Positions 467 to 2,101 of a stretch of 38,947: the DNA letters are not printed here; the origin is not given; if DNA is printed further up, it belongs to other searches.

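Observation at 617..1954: Hydrogenase large-subunit homolog has lost all four Ni-Fe cysteine ligands in an otherwise intact membrane-bound hydrogenase operon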

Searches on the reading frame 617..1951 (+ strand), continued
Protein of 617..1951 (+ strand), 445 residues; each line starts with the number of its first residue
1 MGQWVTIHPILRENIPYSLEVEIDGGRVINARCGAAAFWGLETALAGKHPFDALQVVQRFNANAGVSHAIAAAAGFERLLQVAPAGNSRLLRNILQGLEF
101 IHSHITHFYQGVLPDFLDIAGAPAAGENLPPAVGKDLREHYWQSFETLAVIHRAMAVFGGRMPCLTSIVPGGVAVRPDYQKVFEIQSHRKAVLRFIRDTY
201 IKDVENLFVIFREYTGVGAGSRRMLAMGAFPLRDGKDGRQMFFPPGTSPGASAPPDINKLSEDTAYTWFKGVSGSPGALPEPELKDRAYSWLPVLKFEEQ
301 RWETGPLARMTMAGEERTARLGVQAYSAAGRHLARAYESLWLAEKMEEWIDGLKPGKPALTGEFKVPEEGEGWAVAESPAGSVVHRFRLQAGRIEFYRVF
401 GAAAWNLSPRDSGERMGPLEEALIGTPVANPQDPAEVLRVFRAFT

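Call 39: predict_structure(alignment_id=A3)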
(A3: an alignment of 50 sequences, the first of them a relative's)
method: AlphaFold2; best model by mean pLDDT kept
length: 445 residues; sequences in the alignment: 50
mean_pLDDT: 93.5   pTM: 0.94
mean pLDDT of the five models: 93.5, 93.4, 93.0, 92.5, 92.1
residues with pLDDT >= 90: 381; 70-90: 56; 50-70: 8; < 50: 0
segments of 3 or more residues with pLDDT < 50: none
pLDDT, mean of each block of 10 residues (from residue 1): 90 81 97 90 92 92 91 94 93 97 96 92 90 96 98 91 88 95 97 99 97 95 95 75 93 88 96 90 94 94 97 97 97 98 98 95 90 95 96 96 94 95 97 94 94
secondary structure, 60 per line:
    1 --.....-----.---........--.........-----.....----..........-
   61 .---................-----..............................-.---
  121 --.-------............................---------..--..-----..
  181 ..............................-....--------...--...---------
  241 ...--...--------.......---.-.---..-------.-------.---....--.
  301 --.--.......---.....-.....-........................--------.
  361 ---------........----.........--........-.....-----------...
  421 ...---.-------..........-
elements in order: E3-7 E17-24 E27-35 H41-45 H50-59 H65-80 H86-115 H131-158 H179-210 H212-215 E224-226 E229-231 E241-243 E246-248 E260-263 E294-297 H306-312 H316-320 H322-326 H328-351 E370-377 E382-390 E393-400 H402-406 H418-423 H435-444

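Call 41: list_cluster_members(proteins=[P0122, P0123, P0131, P0129, P0139, P0142, P0194, P0201, P0226, P0243])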
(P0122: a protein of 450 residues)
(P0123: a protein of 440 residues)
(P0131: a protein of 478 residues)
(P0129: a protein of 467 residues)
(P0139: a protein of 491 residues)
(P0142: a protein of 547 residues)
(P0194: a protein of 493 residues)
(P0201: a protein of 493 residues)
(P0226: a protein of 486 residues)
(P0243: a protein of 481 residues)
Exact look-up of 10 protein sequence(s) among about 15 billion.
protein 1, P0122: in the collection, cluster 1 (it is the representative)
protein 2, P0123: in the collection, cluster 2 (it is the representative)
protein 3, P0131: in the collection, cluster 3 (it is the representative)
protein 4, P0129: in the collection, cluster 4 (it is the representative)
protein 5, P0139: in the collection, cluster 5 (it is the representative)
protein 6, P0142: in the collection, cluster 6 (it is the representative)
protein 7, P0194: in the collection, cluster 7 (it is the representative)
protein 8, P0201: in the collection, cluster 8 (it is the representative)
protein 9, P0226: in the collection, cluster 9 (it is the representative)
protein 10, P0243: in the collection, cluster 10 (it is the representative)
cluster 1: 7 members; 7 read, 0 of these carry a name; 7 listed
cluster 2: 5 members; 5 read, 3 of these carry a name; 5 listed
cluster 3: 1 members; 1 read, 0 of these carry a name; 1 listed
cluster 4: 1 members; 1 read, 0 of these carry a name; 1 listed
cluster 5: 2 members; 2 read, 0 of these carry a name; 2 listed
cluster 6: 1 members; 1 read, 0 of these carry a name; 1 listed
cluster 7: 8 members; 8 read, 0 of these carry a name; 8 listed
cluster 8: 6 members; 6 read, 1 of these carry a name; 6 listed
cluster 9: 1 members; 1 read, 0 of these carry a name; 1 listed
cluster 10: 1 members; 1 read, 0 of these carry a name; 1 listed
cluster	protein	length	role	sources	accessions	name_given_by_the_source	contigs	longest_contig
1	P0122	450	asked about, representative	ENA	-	-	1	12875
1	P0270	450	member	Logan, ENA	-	-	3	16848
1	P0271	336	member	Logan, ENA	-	-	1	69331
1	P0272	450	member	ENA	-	-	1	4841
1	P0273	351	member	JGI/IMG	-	-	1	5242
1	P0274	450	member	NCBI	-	-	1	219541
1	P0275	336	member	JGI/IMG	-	-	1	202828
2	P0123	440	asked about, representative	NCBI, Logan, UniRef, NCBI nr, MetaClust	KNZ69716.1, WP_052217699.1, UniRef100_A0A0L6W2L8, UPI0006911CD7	nickel-dependent hydrogenase large subunit [Thermincola ferriacetica] | Nickel-dependent hydrogenase large subunit n=1 Tax=Thermincola ferriacetica TaxID=281456 ... | status=active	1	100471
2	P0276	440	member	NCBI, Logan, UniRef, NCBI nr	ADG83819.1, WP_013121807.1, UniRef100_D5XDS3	nickel-dependent hydrogenase large subunit [Thermincola potens] | Nickel-dependent hydrogenase large subunit n=1 Tax=Thermincola potens (strain JR) ...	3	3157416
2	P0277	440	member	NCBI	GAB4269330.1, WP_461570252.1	nickel-dependent hydrogenase large subunit [Thermincola ferriacetica]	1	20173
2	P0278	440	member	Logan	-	-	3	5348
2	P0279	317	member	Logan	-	-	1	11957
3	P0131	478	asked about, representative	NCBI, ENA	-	-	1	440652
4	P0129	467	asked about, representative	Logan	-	-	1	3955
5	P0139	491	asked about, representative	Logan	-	-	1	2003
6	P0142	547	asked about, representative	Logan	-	-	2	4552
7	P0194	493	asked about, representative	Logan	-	-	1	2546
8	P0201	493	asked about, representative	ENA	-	-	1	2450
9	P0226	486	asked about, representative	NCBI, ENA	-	-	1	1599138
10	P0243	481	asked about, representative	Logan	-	-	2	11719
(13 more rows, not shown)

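Call 42: find_encoding_contigs(protein=P0276, flank=10000, max_places=1)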
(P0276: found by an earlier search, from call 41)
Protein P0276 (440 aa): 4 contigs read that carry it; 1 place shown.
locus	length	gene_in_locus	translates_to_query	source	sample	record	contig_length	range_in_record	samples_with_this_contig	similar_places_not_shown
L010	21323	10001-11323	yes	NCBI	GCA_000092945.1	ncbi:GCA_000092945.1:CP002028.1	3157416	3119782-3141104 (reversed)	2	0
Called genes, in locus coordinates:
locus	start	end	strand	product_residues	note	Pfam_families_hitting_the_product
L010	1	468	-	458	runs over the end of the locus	-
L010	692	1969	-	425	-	PF01969:Ni_insertion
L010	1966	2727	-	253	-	PF00731:AIRC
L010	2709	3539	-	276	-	PF02540:NAD_synthase (weak), PF06508:QueC (faint)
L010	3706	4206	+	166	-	PF14584:DUF4446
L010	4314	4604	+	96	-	PF03698:UPF0180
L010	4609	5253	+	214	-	PF00156:Pribosyltran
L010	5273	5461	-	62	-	-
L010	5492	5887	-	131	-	-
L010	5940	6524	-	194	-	PF06866:DUF1256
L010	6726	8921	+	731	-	PF12838:Fer4_7 (weak), PF13237:Fer4_10, PF02906:Fe_hyd_lg_C, PF04060:FeS, PF00158:Sigma54_activat, PF14532:Sigma54_activ_2, PF25601:AAA_lid_14, PF02954:HTH_8, +4 more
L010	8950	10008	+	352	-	PF01058:Oxidored_q6, PF14720:NiFe_hyd_SSU_C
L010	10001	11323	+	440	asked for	PF00374:NiFeSe_Hases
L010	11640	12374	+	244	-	PF01058:Oxidored_q6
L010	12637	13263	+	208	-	PF01292:Ni_hydr_CYTB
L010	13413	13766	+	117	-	PF01155:HypA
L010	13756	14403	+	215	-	PF03308:MeaB (faint), PF02492:cobW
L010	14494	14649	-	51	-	-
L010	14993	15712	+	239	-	PF02674:Colicin_V (weak)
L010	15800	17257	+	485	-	PF02127:Peptidase_M18, PF05343:Peptidase_M42 (faint)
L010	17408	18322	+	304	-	PF02985:HEAT (faint), PF13513:HEAT_EZ (faint), PF13646:HEAT_2, PF03130:HEAT_PBS (faint), PF12717:Cnd1 (faint), PF13646:HEAT_2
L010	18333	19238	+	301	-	PF00924:MS_channel_2nd, PF21082:MS_channel_3rd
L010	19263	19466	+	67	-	PF06107:DUF951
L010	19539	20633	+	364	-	PF01926:MMR_HSR1, PF02421:FeoB_N, PF06071:YchF-GTPase_C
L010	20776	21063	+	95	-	PF01250:Ribosomal_S6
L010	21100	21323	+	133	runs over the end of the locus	PF00436:SSB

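Call 48: find_encoding_contigs(protein=P0274, flank=8000, max_places=1)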
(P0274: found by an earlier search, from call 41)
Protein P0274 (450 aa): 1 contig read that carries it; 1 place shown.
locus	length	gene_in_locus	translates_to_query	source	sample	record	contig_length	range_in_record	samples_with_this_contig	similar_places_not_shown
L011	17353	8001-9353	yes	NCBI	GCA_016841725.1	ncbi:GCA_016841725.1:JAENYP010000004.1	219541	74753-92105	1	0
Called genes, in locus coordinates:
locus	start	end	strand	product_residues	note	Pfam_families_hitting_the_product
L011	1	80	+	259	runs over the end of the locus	PF00142:Fer4_NifH, PF02374:ArsA_ATPase (faint), PF06564:CBP_BcsQ, PF09140:MipZ (weak), PF10609:ParA, PF13614:AAA_31, PF01656:CbiA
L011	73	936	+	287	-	PF02195:ParB_N, PF17762:HTH_ParB, PF23552:ParB_C (weak)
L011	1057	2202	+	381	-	PF00266:Aminotran_5, PF01212:Beta_elim_lyase, PF01053:Cys_Met_Meta_PP (weak), PF01041:DegT_DnrJ_EryC1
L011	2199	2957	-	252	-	PF00731:AIRC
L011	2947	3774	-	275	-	PF00733:Asn_synthase, PF02540:NAD_synthase, PF06508:QueC (weak)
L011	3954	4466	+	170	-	PF14584:DUF4446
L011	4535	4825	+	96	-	PF03698:UPF0180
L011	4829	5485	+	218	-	PF00156:Pribosyltran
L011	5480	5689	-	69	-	-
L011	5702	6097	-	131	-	-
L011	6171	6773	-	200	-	PF03418:Peptidase_A25 (weak), PF06866:DUF1256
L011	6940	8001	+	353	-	PF01058:Oxidored_q6, PF14720:NiFe_hyd_SSU_C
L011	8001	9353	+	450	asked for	PF00374:NiFeSe_Hases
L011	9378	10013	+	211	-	PF01292:Ni_hydr_CYTB, PF14358:DUF4405 (faint)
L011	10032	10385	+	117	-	PF01155:HypA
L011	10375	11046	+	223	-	PF03308:MeaB (faint), PF02492:cobW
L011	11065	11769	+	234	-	PF02674:Colicin_V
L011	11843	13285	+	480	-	PF02127:Peptidase_M18, PF05343:Peptidase_M42 (faint)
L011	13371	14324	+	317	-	PF02985:HEAT (faint), PF13513:HEAT_EZ (faint), PF03130:HEAT_PBS (faint), PF13646:HEAT_2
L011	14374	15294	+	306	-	PF21088:MS_channel_1st (weak), PF00924:MS_channel_2nd, PF21082:MS_channel_3rd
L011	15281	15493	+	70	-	PF06107:DUF951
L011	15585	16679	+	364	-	PF01926:MMR_HSR1, PF02421:FeoB_N, PF06071:YchF-GTPase_C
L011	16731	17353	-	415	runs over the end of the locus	PF00027:cNMP_binding, PF09986:DUF2225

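Call 49: find_encoding_contigs(protein=P0131, flank=8000, max_places=1)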
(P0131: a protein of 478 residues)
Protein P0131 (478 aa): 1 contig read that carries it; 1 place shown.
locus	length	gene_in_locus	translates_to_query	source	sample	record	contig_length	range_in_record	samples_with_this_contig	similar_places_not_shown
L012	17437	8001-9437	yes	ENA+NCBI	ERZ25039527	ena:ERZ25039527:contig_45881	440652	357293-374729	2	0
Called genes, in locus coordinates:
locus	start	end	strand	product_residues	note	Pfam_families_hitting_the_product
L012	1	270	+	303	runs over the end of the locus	PF00753:Lactamase_B, PF23023:Anti-Pycsar_Apyc1 (weak), PF12706:Lactamase_B_2 (weak)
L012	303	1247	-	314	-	-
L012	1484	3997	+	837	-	PF16927:HisKA_7TM (weak), PF00989:PAS (weak), PF08448:PAS_4, PF08447:PAS_3 (weak), PF08448:PAS_4 (weak), PF00512:HisKA, PF02518:HATPase_c, PF00072:Response_reg, +2 more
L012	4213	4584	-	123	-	PF01850:PIN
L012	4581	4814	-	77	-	PF02604:PhdYeFM_antitox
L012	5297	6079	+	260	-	PF01553:Acyltransferase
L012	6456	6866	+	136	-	PF02085:Cytochrom_CIII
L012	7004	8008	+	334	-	PF01058:Oxidored_q6, PF14720:NiFe_hyd_SSU_C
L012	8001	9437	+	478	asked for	PF00374:NiFeSe_Hases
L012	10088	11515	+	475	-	PF00041:fn3 (weak)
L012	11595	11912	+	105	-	-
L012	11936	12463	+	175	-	PF03781:FGE-sulfatase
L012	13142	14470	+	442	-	PF13173:AAA_14, PF13635:DUF4143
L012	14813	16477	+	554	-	-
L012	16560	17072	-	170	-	-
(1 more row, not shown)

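Call 50: find_encoding_contigs(protein=P0226, flank=8000, max_places=1)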
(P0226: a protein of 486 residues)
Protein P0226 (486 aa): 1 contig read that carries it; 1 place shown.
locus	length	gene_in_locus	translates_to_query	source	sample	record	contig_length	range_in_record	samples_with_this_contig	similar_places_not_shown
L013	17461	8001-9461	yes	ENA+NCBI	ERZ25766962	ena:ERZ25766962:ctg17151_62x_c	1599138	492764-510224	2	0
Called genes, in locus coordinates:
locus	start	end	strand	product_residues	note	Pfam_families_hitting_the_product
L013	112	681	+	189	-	PF00300:His_Phos_1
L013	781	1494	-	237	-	PF02390:Methyltransf_4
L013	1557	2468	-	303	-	PF02588:YitT_membrane, PF10035:DUF2179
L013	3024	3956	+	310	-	PF00226:DnaJ, PF12895:ANAPC3 (faint), PF00515:TPR_1 (faint), PF07719:TPR_2 (faint), PF13181:TPR_8 (faint), PF13431:TPR_17 (faint), PF23914:TPR_CcmH_CycH, PF14559:TPR_19 (weak), +5 more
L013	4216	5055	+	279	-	PF02591:Zn_ribbon_9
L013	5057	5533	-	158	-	PF11645:PDDEXK_5 (weak)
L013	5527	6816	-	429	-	PF01555:N6_N4_Mtase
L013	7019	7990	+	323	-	PF14720:NiFe_hyd_SSU_C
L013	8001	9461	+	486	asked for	PF00374:NiFeSe_Hases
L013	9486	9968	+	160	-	-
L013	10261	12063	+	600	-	PF02384:N6_Mtase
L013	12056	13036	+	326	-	PF01420:Methylase_S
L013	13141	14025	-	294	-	PF10609:ParA, PF00142:Fer4_NifH (faint), PF01656:CbiA, PF02374:ArsA_ATPase (faint), PF06564:CBP_BcsQ, PF09140:MipZ (weak), PF13614:AAA_31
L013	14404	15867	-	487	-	PF13401:AAA_22 (weak), PF00448:SRP54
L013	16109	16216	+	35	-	-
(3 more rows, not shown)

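Call 58: fold_search(model_id=the predicted structure, library=pdb)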
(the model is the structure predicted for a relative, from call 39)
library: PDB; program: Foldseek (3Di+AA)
matches with E <= 10: 463; with E <= 0.001: 222
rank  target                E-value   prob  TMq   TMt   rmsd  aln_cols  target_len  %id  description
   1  6z8j_B                7.2e-39  1.00  0.94  0.87   2.5       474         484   30  Structure of [NiFeSe] hydrogenase from Desulfovibrio vulgaris hildenborough pressurized with Oxygen gas - structure wt (released 2020-09-09)
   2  6ruc_B                7.2e-39  1.00  0.93  0.86   2.9       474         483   30  THE 3D STRUCTURE OF [NIFESE] HYDROGENASE G491S VARIANT FROM DESULFOVIBRIO VULGARIS HILDENBOROUGH AT 1.20 ANGSTROM RESO (released 2019-09-04)
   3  3ze7_B                8.0e-39  1.00  0.94  0.87   2.6       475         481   30  3D structure of the Ni-Fe-Se hydrogenase from D. vulgaris Hildenborough in the reduced state at 1.95 Angstroms (released 2013-06-12)
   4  4kn9_L                1.4e-38  1.00  0.91  0.83   3.4       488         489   28  High-resolution structure of H2-activated anaerobically purified Dm. baculatum [NiFeSe]-hydrogenase after crystallizat (released 2013-07-10)
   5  2wpn_B                1.4e-38  1.00  0.91  0.85   3.0       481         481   30  Structure of the oxidised, as-isolated NiFeSe hydrogenase from D. vulgaris Hildenborough (released 2010-01-12)
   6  6ru9_B                1.6e-38  1.00  0.93  0.87   2.7       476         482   31  THE 3D STRUCTURE OF [NIFESE] HYDROGENASE G491A VARIANT FROM DESULFOVIBRIO VULGARIS HILDENBOROUGH AT 1.36 ANGSTROM RESO (released 2019-09-04)
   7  6rtp_B                2.0e-38  1.00  0.93  0.86   2.6       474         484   31  THE 3D STRUCTURE OF [NIFESE] HYDROGENASE G50T VaRIANT FROM DESULFOVIBRIO VULGARIS HILDENBOROUGH AT 1.10 ANGSTROM RESOL (released 2019-09-04)
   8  6z8o_B                2.2e-38  1.00  0.93  0.87   2.7       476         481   30  Structure of [NiFeSe] hydrogenase G491A variant from Desulfovibrio vulgaris Hildenborough pressurized with Krypton gas (released 2020-09-09)
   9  4kl8_L                3.5e-38  1.00  0.91  0.83   3.4       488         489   28  High-resolution structure of anaerobically purified Dm. baculatum [NiFeSe]-hydrogenase after crystallization under air (released 2013-07-10)
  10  5jsk_B                6.2e-38  1.00  0.93  0.86   2.6       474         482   31  The 3D structure of [NiFeSe] hydrogenase from Desulfovibrio vulgaris Hildenborough in the reduced state at 0.95 Angstr (released 2017-03-22)
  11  5jsh_B                1.0e-37  1.00  0.92  0.85   2.9       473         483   31  The 3D structure of recombinant [NiFeSe] hydrogenase from Desulfovibrio Vulgaris Hildenborough in the oxidized state a (released 2017-03-22)
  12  1cc1_L                1.2e-36  1.00  0.89  0.82   3.5       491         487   27  CRYSTAL STRUCTURE OF A REDUCED, ACTIVE FORM OF THE NI-FE-SE HYDROGENASE FROM DESULFOMICROBIUM BACULATUM (released 1999-06-01)
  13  4u9h_L                2.4e-35  1.00  0.92  0.77   2.7       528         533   25  Ultra High Resolution Structure Of The Ni-R State Of [Nife]Hydrogenase From Desulufovibrio Vulgaris Miyazaki F (released 2015-01-21)
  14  1yrq_MODEL_1_H        3.6e-35  1.00  0.90  0.74   3.7       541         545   25  Structure of the ready oxidized form of [NiFe]-hydrogenase (released 2005-04-19)
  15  4ucq_R                4.9e-35  1.00  0.89  0.73   3.9       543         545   25  Structure of the T18D small subunit mutant of D. fructosovorans NiFe- hydrogenase (released 2015-02-18)
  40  5xvb_L                1.5e-33  1.00  0.92  0.74   2.9       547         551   23  [NiFe]-hydrogenase (Hyb-type) from Citrobacter sp. S-77 in an H2-reduced condition (released 2018-06-27)
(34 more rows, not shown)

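Call 67: list_cluster_members(proteins=[P0001, P0006, P0274, P0008])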
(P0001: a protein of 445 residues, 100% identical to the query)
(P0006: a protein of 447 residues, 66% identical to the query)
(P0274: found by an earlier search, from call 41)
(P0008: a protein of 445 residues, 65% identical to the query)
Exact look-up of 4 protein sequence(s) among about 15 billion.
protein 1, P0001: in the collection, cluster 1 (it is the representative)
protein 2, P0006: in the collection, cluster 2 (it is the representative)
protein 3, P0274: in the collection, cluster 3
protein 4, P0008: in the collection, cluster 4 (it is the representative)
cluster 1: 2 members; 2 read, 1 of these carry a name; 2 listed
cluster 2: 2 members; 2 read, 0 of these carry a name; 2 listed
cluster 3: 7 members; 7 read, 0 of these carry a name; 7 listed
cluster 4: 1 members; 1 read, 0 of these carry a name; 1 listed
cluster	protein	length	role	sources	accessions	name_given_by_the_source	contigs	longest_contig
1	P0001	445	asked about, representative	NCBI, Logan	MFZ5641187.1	MAG: nickel-dependent hydrogenase large subunit [Bacillota bacterium]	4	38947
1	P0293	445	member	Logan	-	-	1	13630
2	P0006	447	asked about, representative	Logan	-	-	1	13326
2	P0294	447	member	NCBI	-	-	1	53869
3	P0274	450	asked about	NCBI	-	-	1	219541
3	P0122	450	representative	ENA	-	-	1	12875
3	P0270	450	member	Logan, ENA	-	-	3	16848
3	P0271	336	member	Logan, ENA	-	-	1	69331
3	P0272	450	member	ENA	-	-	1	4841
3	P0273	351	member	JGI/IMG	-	-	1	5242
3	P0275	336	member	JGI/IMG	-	-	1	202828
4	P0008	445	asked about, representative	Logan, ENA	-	-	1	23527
